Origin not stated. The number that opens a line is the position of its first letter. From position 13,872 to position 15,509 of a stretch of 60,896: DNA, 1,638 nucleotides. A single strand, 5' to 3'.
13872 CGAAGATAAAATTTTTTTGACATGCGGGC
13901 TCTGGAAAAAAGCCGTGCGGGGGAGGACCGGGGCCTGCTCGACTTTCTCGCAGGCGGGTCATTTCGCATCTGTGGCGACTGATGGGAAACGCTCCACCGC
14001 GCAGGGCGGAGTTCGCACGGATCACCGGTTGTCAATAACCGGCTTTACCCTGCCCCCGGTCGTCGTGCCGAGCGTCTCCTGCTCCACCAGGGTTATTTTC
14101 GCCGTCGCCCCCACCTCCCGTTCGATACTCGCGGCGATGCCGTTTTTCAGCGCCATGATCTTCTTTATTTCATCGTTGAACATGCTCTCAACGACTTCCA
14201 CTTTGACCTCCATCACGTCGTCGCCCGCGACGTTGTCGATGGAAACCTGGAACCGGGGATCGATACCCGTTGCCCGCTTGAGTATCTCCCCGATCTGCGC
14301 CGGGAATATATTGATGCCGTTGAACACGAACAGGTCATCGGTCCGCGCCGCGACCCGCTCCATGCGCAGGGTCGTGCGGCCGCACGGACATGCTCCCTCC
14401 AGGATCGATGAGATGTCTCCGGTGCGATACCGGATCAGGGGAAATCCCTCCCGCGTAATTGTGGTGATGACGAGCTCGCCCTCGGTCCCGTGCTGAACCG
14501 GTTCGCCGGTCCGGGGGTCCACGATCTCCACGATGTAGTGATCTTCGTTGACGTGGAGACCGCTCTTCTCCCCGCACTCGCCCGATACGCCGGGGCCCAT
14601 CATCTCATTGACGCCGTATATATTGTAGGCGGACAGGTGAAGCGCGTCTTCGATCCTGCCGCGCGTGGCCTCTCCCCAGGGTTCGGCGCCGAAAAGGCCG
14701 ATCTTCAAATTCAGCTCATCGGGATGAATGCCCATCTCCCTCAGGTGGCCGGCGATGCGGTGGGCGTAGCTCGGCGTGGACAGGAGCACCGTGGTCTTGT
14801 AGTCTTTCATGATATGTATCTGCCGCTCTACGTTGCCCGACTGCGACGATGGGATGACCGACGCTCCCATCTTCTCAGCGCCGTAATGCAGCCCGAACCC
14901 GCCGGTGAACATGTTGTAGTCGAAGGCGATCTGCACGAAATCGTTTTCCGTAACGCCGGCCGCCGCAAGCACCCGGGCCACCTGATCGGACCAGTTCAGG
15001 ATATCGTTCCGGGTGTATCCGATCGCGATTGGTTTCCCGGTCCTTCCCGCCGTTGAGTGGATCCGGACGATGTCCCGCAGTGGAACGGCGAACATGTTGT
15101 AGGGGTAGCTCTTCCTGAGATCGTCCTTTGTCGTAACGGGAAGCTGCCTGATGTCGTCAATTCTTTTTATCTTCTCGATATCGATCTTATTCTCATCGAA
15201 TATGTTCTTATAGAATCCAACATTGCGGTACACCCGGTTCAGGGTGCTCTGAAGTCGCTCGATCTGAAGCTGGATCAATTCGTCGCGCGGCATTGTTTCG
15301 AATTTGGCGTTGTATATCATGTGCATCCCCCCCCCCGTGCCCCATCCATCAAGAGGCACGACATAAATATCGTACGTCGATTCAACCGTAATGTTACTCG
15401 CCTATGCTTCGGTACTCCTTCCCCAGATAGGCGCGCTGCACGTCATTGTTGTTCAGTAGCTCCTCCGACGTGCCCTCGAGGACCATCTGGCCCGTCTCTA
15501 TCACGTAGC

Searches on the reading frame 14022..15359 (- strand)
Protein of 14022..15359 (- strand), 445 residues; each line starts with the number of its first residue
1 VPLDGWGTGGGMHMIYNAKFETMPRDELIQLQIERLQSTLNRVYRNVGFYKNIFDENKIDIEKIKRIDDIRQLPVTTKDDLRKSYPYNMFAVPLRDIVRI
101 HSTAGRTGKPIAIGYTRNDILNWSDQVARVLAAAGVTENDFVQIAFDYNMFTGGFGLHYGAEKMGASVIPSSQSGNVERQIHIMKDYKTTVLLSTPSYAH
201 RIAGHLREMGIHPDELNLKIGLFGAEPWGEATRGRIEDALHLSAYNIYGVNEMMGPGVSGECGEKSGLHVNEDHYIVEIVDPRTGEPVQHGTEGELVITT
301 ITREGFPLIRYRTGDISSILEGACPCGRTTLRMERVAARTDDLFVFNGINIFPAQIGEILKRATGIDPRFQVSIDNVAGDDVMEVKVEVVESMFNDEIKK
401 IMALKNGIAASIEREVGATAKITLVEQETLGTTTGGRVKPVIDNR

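Call 95: search_protein_families(library=pfam, proteins=[window:14022-15359:-], max_evalue=0.00001)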
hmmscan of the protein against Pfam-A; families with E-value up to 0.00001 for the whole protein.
window:14022-15359:- (445 aa): 2 families
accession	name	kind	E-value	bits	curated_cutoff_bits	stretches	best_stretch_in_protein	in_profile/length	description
PF14535.12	AMP-binding_C_2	-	3.2e-20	72.6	25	1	348-445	1-96/96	AMP-binding enzyme C-terminal domain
PF00501.34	AMP-binding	-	1.9e-12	47.2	29.9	1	92-299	159-375/384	AMP-binding enzyme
